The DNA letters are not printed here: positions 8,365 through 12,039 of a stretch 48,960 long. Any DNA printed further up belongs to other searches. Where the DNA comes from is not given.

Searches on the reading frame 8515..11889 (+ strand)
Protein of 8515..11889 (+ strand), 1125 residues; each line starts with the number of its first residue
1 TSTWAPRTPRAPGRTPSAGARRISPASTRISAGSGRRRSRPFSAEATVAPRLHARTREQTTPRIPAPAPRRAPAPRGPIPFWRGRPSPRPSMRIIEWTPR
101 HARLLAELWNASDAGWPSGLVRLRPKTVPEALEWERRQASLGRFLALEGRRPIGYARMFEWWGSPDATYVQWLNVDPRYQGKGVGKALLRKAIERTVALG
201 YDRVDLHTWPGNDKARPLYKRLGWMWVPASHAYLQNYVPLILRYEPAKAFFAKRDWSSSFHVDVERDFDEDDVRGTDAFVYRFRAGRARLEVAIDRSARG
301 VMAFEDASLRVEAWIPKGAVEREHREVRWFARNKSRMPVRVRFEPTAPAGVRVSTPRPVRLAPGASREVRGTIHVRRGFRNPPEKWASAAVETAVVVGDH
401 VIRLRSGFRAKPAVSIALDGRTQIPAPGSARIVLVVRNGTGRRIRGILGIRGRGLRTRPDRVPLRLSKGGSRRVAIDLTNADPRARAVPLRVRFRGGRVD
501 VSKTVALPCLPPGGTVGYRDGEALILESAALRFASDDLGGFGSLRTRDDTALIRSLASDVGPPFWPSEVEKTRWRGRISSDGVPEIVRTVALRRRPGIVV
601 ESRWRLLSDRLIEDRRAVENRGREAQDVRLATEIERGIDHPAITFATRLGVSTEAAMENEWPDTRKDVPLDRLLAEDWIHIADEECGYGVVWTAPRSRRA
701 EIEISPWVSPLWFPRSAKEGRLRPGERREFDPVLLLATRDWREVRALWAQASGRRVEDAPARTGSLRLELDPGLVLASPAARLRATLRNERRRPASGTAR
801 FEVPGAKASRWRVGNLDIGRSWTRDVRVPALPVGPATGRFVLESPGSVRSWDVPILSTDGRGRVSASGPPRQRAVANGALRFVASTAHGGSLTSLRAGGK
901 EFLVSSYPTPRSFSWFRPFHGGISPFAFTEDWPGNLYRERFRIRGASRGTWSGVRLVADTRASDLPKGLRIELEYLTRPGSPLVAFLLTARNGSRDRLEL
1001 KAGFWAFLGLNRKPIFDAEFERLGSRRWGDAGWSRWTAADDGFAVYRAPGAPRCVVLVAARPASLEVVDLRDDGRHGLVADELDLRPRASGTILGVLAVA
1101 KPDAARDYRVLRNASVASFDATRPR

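Call 60: search_protein_families(library=ncbifam, proteins=[window:8515-11889:+], max_evalue=0.00001)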
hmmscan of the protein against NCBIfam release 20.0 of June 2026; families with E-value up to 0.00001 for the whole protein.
window:8515-11889:+ (1125 aa): 2 families
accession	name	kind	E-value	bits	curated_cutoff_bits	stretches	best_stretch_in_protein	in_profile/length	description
TIGR01575.1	rimI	equivalog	3.6e-08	33.6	86.4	1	144-233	34-121/132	ribosomal protein S18-alanine N-acetyltransferase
NF002959.0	PRK03624.1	equivalog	4.8e-07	29.6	124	0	170-225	75-130/147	GNAT family acetyltransferase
